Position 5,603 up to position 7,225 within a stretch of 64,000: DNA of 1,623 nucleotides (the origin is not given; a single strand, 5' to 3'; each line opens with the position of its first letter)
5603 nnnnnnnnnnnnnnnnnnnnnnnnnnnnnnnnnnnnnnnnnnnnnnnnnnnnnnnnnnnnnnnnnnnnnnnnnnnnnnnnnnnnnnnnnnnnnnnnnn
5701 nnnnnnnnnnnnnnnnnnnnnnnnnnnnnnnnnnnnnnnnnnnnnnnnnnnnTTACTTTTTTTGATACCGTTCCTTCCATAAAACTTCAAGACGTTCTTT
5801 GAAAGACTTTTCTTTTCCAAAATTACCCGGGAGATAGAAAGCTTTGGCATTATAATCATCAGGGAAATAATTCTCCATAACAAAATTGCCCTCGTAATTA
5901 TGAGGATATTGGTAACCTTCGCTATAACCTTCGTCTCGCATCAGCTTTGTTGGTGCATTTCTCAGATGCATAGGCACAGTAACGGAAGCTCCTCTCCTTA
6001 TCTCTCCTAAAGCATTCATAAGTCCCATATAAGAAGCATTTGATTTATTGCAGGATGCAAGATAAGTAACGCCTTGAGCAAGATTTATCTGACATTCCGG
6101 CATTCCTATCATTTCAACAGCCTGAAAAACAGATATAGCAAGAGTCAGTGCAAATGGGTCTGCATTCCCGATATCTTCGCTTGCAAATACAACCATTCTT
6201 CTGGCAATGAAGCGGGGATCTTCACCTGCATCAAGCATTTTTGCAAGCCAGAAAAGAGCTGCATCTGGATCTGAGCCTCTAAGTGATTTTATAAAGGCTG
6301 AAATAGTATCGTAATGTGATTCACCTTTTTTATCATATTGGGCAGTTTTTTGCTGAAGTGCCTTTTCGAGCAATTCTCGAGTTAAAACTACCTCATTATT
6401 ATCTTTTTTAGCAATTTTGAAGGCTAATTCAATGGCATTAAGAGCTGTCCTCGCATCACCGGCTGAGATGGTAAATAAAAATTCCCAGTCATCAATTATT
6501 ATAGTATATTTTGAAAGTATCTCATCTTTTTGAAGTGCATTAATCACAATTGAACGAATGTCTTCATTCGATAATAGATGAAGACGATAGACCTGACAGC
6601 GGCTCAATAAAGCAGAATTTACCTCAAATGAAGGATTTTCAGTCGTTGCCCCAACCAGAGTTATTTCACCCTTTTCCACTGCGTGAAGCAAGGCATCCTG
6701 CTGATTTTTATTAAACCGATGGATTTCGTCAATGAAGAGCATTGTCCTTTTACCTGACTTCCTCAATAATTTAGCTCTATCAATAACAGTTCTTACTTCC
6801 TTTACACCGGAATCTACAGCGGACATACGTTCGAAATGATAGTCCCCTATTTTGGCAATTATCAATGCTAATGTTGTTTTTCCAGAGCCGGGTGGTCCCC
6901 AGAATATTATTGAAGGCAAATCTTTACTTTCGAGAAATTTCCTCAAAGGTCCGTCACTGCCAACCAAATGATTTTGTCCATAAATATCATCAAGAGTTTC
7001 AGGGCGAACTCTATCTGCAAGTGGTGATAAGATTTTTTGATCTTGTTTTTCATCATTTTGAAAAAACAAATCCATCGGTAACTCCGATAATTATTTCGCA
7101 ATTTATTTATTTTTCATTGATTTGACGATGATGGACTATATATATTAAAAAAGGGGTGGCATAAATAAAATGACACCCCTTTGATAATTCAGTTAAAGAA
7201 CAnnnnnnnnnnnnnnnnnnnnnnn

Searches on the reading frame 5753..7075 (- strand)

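Call 23: search_protein_families(library=pfam, proteins=[window:5753-7075:-], max_evalue=0.00001)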
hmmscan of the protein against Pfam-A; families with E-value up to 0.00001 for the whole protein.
window:5753-7075:- (440 aa): 6 families
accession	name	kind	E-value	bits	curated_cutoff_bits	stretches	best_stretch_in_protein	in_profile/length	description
PF12002.13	MgsA_C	-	5.4e-67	225.3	27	1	267-432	1-166/167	MgsA AAA+ ATPase C terminal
PF16193.11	AAA_assoc_2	-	3.4e-25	88.5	34.3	1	196-266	11-81/81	AAA C-terminal domain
PF00004.35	AAA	-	1.2e-16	61.8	21.2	1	56-162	1-125/131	ATPase family associated with various cellular activities (AAA)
PF05496.18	RuvB_N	-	1.7e-13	51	27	1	23-141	1-116/159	Holliday junction DNA helicase RuvB P-loop domain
PF01078.27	Mg_chelatase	-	2.4e-06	27.5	20.3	0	110-153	107-149/207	Magnesium chelatase, subunit ChlI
PF13173.12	AAA_14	-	5.8e-06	26.8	27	0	56-170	5-125/129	AAA domain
